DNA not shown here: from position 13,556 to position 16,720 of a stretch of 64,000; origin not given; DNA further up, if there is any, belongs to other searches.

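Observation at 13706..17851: Two-gene lipid operon: Cfa-like SAM methyltransferase plus an ACP / fatty acyl-AMP ligase / lysophospholipid acyltransferase fusion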

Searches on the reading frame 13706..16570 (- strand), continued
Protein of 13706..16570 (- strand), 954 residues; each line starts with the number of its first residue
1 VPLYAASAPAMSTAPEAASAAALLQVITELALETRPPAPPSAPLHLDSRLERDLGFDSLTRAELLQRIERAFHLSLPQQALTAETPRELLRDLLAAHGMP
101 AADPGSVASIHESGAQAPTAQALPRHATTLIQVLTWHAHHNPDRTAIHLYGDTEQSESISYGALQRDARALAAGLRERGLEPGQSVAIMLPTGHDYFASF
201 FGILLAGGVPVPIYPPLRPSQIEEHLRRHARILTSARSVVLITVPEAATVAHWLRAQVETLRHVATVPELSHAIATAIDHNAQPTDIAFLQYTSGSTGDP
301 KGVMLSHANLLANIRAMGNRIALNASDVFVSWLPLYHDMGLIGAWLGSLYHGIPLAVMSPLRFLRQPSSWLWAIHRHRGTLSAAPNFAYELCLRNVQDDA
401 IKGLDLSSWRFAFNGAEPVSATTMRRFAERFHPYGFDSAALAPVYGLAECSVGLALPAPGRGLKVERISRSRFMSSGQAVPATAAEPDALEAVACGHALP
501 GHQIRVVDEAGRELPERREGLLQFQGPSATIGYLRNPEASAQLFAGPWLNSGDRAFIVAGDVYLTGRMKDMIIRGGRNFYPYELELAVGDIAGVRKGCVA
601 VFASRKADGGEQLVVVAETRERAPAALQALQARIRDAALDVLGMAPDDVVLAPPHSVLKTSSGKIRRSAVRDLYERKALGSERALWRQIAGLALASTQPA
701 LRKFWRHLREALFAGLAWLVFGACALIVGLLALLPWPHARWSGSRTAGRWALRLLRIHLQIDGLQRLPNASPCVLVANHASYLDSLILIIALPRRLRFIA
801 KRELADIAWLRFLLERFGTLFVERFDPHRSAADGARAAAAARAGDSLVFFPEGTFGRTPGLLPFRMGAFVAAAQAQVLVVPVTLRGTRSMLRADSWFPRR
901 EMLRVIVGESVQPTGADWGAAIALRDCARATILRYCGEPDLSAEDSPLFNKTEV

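Call 21: search_solved_structures(query=window:13706-16570:-, max_evalue=0.00001)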
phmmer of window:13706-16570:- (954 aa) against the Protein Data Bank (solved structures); distinct sequences matched with E-value up to 0.00001: 196 (the best 60 are shown).
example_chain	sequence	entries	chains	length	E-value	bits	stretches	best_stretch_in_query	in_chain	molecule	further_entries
7r7g_A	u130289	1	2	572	2.3e-92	313.7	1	130-671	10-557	Polyketide synthase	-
7r7e_A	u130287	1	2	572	6.4e-92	312.2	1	130-671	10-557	Polyketide synthase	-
7r7f_A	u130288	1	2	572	1.1e-91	311.4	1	130-671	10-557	Polyketide synthase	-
3pbk_A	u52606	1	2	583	4.9e-85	289.4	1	155-677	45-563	Fatty Acyl-Adenylate Ligase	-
3kxw_A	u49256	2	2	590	1.7e-84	287.6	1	128-672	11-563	Saframycin Mx1 synthetase B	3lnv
5d6j_A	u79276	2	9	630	5.1e-69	236.4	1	166-675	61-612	Acyl-CoA synthase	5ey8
5icr_A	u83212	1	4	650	6.1e-69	236.2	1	165-675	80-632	Acyl-CoA synthase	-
5ey9_A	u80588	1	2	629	2e-67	231.1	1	167-676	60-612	Long-chain-fatty-acid--AMP ligase FadD32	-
6ulx_A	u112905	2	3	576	9.4e-66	225.6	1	153-678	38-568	Amino acid adenylation domain-containing protein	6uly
5hm3_A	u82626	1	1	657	1.1e-65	225.3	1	157-676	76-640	Long-chain-fatty-acid--AMP ligase FadD32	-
8hd4_A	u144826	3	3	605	3.1e-65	223.9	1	138-676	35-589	Long-chain-fatty-acid--AMP ligase FadD23 | Fatty-acid-CoA ligase FadD23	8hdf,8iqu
7wua_A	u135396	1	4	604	3.5e-65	223.7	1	168-675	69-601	Acyl-CoA synthase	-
6ulw_A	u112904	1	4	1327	1.8e-64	221.3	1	153-674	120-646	Amino acid adenylation domain-containing protein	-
4r0m_B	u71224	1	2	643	1.7e-59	204.9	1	128-679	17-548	McyG protein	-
5d6n_A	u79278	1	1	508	1.4e-57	198.6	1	164-545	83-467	Acyl-CoA synthase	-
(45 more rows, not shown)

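Call 24: find_encoding_contigs(protein=P0056, flank=8000, max_places=3)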
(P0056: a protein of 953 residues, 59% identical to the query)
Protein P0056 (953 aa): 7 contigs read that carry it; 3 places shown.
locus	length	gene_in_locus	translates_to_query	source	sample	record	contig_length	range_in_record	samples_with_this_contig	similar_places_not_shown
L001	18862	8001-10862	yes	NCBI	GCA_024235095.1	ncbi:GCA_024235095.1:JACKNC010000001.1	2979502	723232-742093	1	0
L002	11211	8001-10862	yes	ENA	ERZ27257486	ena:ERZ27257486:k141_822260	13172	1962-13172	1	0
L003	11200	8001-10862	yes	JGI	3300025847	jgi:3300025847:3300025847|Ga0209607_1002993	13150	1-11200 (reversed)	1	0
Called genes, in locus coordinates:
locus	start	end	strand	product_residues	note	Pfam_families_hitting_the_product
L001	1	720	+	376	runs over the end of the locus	PF15609:PRTase_2, PF12500:TRSP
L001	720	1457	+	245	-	-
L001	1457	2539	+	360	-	PF11202:StiP, PF15608:PELOTA_1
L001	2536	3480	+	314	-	PF15617:C-C_Bond_Lyase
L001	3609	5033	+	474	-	PF14821:Thr_synth_N, PF00291:PALP, PF24857:THR4_C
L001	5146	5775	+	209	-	-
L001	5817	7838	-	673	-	PF25800:FimV_N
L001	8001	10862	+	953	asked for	PF00550:PP-binding (weak), PF00501:AMP-binding, PF01553:Acyltransferase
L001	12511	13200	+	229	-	PF13518:HTH_28 (weak), PF13551:HTH_29 (weak), PF13565:HTH_32, PF13592:HTH_33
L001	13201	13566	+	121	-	PF13358:DDE_3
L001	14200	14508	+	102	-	-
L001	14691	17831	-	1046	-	PF05345:He_PIG, PF13946:DUF4214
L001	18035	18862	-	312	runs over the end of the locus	-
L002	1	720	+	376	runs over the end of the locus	PF15609:PRTase_2, PF12500:TRSP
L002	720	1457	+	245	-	-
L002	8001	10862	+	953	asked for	PF00550:PP-binding (weak), PF00501:AMP-binding, PF01553:Acyltransferase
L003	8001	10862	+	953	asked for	PF00550:PP-binding (weak), PF00501:AMP-binding, PF01553:Acyltransferase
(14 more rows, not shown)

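Call 25: find_encoding_contigs(protein=P0118, flank=8000, max_places=2)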
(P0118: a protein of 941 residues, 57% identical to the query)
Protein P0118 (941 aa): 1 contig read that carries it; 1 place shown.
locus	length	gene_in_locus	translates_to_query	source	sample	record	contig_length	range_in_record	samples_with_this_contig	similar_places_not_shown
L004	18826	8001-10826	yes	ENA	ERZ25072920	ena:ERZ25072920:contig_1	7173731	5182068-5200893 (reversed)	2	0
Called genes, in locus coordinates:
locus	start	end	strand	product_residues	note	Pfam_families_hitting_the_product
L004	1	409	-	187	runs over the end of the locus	PF03550:LolB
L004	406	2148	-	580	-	PF12569:NatA_aux_su (faint), PF12895:ANAPC3 (faint), PF14561:TPR_20 (faint), PF23914:TPR_CcmH_CycH, PF14559:TPR_19, PF13428:TPR_14 (weak), PF13432:TPR_16 (weak), PF13424:TPR_12, +17 more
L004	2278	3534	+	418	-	PF05201:GlutR_N, PF01488:Shikimate_DH, PF00745:GlutR_dimer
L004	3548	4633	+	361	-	PF03462:PCRF, PF00472:RF-1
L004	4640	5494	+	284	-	PF17827:PrmC_N, PF05175:MTS, PF13847:Methyltransf_31, PF08242:Methyltransf_12 (faint), PF13649:Methyltransf_25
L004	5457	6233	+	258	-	-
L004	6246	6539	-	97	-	-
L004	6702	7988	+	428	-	PF25371:DUF7884, PF02353:CMAS, PF01209:Ubie_methyltran (weak), PF13489:Methyltransf_23, PF13847:Methyltransf_31, PF08241:Methyltransf_11, PF08242:Methyltransf_12, PF13649:Methyltransf_25, +1 more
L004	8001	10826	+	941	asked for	PF00550:PP-binding (weak), PF00501:AMP-binding, PF01553:Acyltransferase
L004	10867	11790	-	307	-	-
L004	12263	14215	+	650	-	PF07715:Plug, PF00593:TonB_dep_Rec_b-barrel, PF14905:OMP_b-brl_3 (weak)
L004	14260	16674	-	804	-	-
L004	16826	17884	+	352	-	PF01699:Na_Ca_ex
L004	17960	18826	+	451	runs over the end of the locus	PF00587:tRNA-synt_2b, PF03129:HGTP_anticodon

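Call 31: search_protein_representatives(protein=window:13706-16570:-)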
Query: 954 residues. Proteins with E-value up to 0.001 (for the whole library): 178033; up to 1e-10: 71790; up to 1e-30: 18648. The best 150 are listed.
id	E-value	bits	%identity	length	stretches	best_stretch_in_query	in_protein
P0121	5.5e-290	981.0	52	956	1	22-944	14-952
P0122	6.3e-278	941.0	54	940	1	13-942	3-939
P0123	8.5e-276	934.0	52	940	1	18-941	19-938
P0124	2.5e-275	932.5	51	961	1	16-945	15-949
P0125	9.4e-275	930.6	52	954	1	13-942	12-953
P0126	8.2e-273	924.1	49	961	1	18-951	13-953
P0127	2.8e-271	919.1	53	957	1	13-946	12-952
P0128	4.9e-269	911.6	53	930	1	18-932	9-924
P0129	1.6e-268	909.9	52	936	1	15-942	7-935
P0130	5.4e-267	904.9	50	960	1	15-944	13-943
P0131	7.2e-266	901.1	50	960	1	8-946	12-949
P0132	8.7e-264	894.3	47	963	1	16-943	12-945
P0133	5.4e-262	888.3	46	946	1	16-942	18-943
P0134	2.3e-260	882.9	49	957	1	16-945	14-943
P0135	5.3e-260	881.7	49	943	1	11-945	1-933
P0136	2.4e-259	879.6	47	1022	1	18-944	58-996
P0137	5.4e-257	871.8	50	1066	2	114-947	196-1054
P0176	1.2e-228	777.9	47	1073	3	8-483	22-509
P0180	1.2e-225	768.0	47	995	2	103-942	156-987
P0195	2.2e-210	717.6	47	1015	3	100-521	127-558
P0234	7.4e-187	639.7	46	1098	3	24-761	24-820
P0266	1.9e-166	572.2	48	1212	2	18-716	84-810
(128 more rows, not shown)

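Call 34: find_related_loci(query=A2, collection=genome_contigs, flank=8000)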
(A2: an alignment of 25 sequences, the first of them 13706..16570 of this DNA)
Query A2 (954 aa) in genome_contigs; peptide patterns used: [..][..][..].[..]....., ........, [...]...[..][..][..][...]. (x = any residue, [..] = any of these).
600 stretches matched a pattern (row limit reached: there are more); 600 encode a relative of the query (tblastn E <= 1e-3); the best 80 are kept; 80 distinct loci.
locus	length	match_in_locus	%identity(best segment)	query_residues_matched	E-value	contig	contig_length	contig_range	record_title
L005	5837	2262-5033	58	19-942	0e+0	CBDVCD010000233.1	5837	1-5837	MAG TPA_asm: uncultured Gammaproteobacteria bacterium isolate SRR22302365_binner13_Refined_117 genome assembly, contig:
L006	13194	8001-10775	57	18-942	0e+0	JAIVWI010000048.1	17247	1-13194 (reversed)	MAG: Oceanospirillum sp. isolate HYP3_US_01_1 NODE_344_length_17247_cov_0.459287, whole genome shotgun sequence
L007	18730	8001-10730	61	44-944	0e+0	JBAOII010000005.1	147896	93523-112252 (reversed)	MAG: Candidatus Competibacter sp. isolate AS_Ams2_Bin39 np2-np3_contig_12732, whole genome shotgun sequence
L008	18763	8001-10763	58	23-942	0e+0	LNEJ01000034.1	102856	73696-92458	MAG: Gammaproteobacteria bacterium Ga0074134 Ga0074134_132.1, whole genome shotgun sequence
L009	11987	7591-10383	56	19-942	0e+0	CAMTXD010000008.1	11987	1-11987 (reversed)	MAG: uncultured Gallionellaceae bacterium isolate G04_MAG_00050 genome assembly, contig: G04_MAG_00050_000000000124, who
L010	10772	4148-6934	55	12-943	0e+0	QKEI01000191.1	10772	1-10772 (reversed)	MAG: Candidatus Muproteobacteria bacterium isolate SZUA-472 scaffold_41050, whole genome shotgun sequence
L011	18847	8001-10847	54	2-946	0e+0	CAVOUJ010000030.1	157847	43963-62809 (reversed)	MAG: uncultured beta proteobacterium isolate MFD10007.bin.2.158 genome assembly, contig: contig_46874, whole genome shot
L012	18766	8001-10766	55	20-941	0e+0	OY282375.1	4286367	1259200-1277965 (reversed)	MAG: uncultured Candidatus Entotheonella sp. genome assembly, chromosome: 1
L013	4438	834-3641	53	5-943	0e+0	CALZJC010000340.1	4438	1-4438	MAG: Thermoanaerobaculia bacterium isolate FO_M_Acidobacteriota_08.1 genome assembly, contig: scaffold_18858, whole geno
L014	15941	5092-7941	52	2-947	0e+0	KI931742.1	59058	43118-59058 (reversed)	MAG: Candidatus Entotheonella sp. TSY1 genomic scaffold TSY1_scaffold00013, whole genome shotgun sequence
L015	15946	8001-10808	53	23-942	0e+0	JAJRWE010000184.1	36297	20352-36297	MAG: Gammaproteobacteria bacterium isolate Dive96_bin2.149 k141_2698455, whole genome shotgun sequence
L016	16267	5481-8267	52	10-942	0e+0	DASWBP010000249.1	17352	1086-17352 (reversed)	MAG TPA_asm: Burkholderiales bacterium isolate SMAG_U2685 k141_948437, whole genome shotgun sequence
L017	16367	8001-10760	56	21-942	0e+0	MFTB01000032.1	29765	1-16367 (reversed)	MAG: Candidatus Muproteobacteria bacterium RIFCSPHIGHO2_12_FULL_60_33 rifcsphigho2_12_scaffold_1833, whole genome shotgu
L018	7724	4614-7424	50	11-944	0e+0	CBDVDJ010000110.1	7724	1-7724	MAG TPA_asm: uncultured bacterium isolate SRR21487738_concoct_129 genome assembly, contig: ERZ25083882.4002, whole genom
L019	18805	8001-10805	53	8-944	0e+0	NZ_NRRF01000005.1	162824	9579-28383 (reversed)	Thiocystis violacea strain DSM 208 scaffold0005, whole genome shotgun sequence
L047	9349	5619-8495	53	12-954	0e+0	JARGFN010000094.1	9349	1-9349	MAG: Desulfobulbales bacterium isolate C14-07 NODE_2633_length_9349_cov_7.519045, whole genome shotgun sequence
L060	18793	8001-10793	44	3-936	0e+0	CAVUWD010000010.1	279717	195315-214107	MAG: uncultured delta proteobacterium isolate MFD05674.bin.2.46 genome assembly, contig: contig_34586, whole genome shot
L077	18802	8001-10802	47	10-948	0e+0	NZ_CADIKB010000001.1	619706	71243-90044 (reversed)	Paraburkholderia phenoliruptrix strain LMG 22037 isolate LMG 22037, whole genome shotgun sequence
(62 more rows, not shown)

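Call 40: predict_structure(alignment_id=A1)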
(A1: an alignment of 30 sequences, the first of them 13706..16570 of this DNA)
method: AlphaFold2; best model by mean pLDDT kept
length: 954 residues; sequences in the alignment: 30
mean_pLDDT: 76.0   pTM: 0.59
mean pLDDT of the five models: 76.0, 75.9, 75.8, 75.1, 69.8
residues with pLDDT >= 90: 205; 70-90: 476; 50-70: 150; < 50: 123
segments of 3 or more residues with pLDDT < 50: 1-13, 37-40, 102-120, 295-298, 337-341, 570-580, 608-610, 656-675, 677-700, 825-829, 947-954
pLDDT, mean of each block of 10 residues (from residue 1): 33 67 89 59 76 67 80 76 84 73 41 40 78 92 89 82 93 92 91 88 94 65 60 86 75 69 89 67 89 54 85 87 87 56 73 86 82 92 83 84 92 74 91 95 70 77 90 85 84 89 89 93 84 82 83 87 73 38 67 71 51 71 84 82 69 54 40 46 40 42 66 82 86 87 89 87 87 85 81 85 79 86 55 78 87 63 80 90 82 59 88 85 89 83 54 34
secondary structure, 60 per line:
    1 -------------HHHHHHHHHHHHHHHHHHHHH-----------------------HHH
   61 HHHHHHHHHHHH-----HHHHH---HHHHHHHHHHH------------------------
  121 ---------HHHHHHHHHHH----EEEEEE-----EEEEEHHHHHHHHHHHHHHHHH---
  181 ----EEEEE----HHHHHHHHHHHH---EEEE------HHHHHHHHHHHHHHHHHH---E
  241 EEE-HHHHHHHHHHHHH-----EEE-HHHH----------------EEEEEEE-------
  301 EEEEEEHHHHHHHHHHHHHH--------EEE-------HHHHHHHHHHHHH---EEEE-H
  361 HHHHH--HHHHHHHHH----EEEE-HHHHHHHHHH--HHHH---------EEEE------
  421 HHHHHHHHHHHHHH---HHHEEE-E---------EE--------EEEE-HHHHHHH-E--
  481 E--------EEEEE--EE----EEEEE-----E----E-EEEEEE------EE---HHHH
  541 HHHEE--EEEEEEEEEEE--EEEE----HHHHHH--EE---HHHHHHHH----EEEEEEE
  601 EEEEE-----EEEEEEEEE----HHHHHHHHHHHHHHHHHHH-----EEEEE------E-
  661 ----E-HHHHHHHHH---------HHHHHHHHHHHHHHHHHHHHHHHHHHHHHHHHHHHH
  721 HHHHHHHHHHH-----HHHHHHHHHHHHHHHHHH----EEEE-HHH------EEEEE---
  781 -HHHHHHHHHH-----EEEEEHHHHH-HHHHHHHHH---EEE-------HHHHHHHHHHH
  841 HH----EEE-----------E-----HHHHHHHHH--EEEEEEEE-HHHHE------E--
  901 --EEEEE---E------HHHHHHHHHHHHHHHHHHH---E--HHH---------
elements in order (helices of 4 or more, strands of 3 or more residues): H14-34 H58-72 H78-82 H86-96 H130-140 E145-150 E156-160 H161-177 E185-189 H194-205 E209-212 H219-236 E240-243 H245-257 E263-265 H267-270 E287-293 E301-306 H307-320 E329-331 H339-351 E355-358 H360-365 H368-376 E381-384 H386-395 H398-401 E411-414 H421-434 E441-443 E465-468 H470-476 E490-494 E503-507 E520-525 H537-543 E548-558 E561-564 H569-574 H582-589 E594-605 E611-619 H624-642 E648-652 H667-675 H685-731 H737-754 E759-762 E773-777 H782-791 E797-801 H802-806 H808-816 E820-822 H830-842 E847-849 H867-875 E878-885 H887-890 E903-907 H918-936
